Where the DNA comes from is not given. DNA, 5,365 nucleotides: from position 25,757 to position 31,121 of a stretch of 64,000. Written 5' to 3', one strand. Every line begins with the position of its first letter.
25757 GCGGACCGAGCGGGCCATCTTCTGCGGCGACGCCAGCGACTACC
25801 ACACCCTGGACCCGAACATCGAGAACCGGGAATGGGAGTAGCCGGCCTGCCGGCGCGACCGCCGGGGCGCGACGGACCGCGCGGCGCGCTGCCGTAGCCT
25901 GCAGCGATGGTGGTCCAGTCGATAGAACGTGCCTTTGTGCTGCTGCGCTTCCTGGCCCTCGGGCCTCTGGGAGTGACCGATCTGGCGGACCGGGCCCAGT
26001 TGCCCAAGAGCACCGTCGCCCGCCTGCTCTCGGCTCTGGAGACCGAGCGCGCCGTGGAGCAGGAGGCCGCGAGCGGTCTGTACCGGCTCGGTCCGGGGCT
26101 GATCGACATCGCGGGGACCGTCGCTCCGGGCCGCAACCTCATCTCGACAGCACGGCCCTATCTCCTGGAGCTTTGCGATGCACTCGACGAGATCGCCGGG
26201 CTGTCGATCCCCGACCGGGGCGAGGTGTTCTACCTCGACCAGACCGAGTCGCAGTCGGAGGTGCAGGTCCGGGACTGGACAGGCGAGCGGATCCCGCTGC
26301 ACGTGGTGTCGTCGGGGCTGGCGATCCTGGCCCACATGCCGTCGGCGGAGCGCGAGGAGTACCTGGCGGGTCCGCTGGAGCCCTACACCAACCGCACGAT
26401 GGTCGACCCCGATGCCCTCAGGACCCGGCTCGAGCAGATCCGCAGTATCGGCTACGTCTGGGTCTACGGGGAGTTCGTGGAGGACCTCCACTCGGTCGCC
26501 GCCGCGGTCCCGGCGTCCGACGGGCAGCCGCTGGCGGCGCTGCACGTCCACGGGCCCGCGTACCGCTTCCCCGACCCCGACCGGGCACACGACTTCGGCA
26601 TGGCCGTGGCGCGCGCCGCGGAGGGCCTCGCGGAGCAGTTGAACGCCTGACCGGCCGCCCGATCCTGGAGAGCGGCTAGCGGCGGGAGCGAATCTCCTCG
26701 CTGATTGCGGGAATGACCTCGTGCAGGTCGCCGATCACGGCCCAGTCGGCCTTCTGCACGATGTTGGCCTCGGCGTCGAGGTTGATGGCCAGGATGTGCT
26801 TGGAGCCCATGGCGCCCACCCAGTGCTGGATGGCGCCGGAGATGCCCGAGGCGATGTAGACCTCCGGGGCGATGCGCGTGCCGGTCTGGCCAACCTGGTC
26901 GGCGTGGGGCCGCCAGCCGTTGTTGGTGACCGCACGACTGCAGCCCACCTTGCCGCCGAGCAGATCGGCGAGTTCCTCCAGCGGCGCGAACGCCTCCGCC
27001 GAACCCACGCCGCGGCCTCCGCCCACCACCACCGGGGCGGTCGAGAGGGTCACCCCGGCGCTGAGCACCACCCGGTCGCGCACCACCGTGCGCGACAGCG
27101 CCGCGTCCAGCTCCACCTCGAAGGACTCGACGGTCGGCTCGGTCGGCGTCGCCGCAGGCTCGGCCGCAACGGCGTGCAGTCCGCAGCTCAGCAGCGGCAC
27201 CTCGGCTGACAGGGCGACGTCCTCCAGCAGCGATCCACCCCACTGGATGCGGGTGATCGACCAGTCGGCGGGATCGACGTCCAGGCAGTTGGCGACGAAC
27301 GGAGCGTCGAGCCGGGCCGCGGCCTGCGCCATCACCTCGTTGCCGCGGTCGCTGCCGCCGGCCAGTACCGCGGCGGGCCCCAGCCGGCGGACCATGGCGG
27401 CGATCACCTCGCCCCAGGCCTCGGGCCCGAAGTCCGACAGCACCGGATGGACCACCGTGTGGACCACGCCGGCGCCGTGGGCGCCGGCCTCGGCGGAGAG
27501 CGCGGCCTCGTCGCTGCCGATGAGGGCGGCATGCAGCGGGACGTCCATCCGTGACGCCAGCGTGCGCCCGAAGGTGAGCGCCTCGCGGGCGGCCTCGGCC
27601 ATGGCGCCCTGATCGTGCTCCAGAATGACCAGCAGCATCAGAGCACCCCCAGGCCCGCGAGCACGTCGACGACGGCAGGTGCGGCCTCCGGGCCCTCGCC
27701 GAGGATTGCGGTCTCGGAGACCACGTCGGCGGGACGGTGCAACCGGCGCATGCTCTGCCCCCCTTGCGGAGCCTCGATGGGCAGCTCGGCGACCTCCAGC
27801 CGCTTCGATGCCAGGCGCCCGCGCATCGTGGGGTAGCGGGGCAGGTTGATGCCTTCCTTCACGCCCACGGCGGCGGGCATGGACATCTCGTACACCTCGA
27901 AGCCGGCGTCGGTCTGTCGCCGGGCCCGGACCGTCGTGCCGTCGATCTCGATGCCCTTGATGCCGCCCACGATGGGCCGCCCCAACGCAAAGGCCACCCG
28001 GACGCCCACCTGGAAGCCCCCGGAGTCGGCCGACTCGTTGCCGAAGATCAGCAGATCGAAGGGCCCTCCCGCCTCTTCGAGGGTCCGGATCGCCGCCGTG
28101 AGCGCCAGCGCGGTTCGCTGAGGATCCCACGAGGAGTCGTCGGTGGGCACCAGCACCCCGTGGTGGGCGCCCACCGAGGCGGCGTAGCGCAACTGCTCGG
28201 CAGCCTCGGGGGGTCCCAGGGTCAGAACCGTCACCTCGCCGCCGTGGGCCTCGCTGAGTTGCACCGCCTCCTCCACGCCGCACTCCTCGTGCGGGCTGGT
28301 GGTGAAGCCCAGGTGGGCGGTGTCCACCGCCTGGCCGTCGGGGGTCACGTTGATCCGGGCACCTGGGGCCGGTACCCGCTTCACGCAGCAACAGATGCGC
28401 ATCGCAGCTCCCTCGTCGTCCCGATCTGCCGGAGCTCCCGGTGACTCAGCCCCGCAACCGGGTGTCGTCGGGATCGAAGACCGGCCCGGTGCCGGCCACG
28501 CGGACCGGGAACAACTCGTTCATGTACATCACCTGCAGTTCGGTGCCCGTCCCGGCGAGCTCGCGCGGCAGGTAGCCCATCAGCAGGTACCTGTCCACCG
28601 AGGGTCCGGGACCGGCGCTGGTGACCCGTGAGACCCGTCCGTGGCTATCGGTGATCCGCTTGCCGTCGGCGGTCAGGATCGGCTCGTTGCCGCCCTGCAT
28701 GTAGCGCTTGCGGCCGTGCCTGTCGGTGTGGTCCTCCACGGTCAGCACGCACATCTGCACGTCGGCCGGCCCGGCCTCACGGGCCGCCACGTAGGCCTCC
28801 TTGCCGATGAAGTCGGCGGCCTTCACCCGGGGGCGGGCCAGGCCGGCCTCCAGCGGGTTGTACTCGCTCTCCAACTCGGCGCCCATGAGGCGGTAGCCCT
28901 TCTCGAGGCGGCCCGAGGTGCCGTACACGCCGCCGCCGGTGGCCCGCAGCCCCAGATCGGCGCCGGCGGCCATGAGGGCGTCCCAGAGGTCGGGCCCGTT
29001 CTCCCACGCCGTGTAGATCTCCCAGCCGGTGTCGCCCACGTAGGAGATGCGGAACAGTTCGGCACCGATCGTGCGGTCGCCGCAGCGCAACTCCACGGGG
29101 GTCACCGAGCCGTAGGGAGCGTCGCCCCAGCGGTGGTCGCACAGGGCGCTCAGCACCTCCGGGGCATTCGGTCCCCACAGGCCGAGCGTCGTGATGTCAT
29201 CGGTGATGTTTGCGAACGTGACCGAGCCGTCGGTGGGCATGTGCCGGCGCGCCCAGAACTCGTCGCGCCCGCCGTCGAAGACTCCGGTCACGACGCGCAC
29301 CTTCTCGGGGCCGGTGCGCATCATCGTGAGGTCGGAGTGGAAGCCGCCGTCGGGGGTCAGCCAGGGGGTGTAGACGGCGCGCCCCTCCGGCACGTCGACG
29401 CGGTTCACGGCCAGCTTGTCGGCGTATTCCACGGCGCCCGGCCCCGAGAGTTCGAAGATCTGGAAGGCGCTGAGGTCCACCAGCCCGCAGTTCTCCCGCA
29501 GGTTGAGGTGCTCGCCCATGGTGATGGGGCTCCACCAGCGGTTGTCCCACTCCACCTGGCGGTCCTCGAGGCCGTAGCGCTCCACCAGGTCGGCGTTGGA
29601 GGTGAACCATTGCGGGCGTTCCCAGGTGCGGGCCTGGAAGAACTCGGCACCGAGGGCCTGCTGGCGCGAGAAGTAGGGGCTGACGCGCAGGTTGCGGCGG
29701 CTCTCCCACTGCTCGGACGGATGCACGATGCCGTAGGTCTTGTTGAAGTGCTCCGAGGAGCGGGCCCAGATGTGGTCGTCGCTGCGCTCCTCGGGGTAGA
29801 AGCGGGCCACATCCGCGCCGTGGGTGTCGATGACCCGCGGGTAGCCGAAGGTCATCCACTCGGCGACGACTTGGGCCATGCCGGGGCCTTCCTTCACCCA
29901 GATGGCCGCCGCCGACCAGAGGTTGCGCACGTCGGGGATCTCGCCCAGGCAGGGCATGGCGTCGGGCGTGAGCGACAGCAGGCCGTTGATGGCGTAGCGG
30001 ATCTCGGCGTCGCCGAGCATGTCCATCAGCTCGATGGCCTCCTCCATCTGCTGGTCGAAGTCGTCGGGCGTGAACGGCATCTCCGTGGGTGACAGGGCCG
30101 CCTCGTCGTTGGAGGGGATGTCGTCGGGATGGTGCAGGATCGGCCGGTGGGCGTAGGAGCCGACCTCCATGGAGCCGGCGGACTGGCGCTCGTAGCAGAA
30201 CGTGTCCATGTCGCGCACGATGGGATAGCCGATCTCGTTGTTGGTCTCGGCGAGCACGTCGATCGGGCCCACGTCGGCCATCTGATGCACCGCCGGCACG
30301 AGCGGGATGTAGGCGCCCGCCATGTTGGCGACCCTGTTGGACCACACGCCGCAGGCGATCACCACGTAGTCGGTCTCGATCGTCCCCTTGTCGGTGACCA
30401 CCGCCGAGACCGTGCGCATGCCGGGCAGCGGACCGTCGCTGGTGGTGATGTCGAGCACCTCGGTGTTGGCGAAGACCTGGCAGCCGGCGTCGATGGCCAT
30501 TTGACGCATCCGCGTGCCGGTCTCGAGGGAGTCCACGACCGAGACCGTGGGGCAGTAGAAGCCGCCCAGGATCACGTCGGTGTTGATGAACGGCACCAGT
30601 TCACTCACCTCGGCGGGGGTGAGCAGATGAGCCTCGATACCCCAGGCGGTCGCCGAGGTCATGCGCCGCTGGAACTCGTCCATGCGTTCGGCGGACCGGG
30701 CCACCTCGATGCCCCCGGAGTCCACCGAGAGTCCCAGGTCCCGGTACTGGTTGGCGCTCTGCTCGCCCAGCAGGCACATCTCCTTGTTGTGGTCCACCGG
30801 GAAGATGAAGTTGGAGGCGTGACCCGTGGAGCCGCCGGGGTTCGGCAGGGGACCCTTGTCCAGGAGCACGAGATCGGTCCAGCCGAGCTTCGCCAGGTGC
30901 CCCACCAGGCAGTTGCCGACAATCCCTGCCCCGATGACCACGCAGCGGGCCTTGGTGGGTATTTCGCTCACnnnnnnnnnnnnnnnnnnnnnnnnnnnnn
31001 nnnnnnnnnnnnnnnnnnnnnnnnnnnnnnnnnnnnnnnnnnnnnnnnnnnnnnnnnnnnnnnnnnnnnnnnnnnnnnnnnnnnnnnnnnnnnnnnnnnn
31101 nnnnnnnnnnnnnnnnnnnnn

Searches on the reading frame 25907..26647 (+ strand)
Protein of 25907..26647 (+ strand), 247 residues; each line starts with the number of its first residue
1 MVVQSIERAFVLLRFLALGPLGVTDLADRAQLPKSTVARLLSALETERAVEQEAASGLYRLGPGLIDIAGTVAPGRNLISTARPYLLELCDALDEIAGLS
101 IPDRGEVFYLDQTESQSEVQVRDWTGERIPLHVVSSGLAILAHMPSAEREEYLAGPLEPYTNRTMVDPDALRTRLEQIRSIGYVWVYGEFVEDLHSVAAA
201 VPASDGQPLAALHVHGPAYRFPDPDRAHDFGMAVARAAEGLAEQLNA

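Call 10: search_protein_families(library=pfam, proteins=[window:25907-26647:+], max_evalue=0.001)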
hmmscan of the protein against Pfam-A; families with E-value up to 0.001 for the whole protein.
window:25907-26647:+ (247 aa): 4 families
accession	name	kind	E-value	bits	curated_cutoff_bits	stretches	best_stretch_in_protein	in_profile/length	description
PF01614.24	IclR_C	-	3.7e-31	108.4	24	1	76-239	7-170/174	Bacterial transcriptional regulator IclR C-terminal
PF09339.16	HTH_IclR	-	6e-12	45.6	22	1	5-53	1-51/52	IclR helix-turn-helix domain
PF25213.1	HVO_A0261_N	-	1.6e-05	25.2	35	1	6-61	10-63/86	HVO_A0261 N-terminal domain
PF12802.13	MarR_2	-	0.0001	22.8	27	1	10-54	8-54/61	MarR family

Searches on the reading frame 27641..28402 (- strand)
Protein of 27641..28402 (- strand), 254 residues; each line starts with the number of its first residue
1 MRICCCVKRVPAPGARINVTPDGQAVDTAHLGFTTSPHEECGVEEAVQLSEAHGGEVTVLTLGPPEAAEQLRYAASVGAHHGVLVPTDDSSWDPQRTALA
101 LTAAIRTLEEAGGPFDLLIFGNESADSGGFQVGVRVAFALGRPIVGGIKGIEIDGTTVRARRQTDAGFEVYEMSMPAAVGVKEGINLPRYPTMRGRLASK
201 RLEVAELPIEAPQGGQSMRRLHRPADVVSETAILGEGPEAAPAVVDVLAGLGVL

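Call 10: search_protein_families(library=pfam, proteins=[window:27641-28402:-], max_evalue=0.001)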
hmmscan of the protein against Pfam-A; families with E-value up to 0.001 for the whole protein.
window:27641-28402:- (254 aa): 1 family
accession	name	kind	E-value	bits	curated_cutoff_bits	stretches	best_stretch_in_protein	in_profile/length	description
PF01012.27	ETF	-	4.6e-26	92.2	26.7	1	32-208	10-177/181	Electron transfer flavoprotein domain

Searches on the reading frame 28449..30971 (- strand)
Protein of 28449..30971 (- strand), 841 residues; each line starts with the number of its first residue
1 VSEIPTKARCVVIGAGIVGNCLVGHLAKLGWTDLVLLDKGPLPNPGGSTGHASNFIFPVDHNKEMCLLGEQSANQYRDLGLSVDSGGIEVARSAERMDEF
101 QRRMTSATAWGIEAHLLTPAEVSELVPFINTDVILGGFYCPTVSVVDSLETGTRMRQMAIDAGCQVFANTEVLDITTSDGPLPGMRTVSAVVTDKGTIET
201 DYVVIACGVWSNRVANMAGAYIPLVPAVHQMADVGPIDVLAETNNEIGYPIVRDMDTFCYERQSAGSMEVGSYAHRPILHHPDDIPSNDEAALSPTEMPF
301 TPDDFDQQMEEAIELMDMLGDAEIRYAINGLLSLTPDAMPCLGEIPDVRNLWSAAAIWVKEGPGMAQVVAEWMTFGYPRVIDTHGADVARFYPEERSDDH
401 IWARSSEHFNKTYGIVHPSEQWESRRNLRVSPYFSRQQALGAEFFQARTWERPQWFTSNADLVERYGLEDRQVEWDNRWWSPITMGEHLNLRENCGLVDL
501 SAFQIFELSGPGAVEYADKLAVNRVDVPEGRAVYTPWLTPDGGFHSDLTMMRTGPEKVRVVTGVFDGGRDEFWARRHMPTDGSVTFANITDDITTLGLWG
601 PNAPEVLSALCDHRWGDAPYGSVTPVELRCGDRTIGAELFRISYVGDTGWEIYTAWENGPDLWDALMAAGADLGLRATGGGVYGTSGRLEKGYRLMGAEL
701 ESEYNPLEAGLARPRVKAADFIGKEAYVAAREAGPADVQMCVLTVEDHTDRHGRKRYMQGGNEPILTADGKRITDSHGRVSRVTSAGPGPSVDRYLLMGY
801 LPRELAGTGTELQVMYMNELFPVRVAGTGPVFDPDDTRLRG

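Call 10: search_protein_families(library=pfam, proteins=[window:28449-30971:-], max_evalue=0.001)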
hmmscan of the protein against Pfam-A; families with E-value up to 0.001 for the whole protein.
window:28449-30971:- (841 aa): 4 families
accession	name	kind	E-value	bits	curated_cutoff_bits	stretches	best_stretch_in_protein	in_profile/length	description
PF01571.26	GCV_T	-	1e-58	199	25.6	1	435-712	3-253/255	Aminomethyltransferase folate-binding domain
PF01266.30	DAO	-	3.1e-45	155.7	27.9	1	10-372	2-353/353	FAD dependent oxidoreductase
PF16350.10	FAO_M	-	1.2e-14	54.7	27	1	381-431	6-56/56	FAD dependent oxidoreductase central domain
PF08669.17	GCV_T_C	-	1.1e-08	35.3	25.9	1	766-827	15-75/80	Glycine cleavage T-protein C-terminal barrel domain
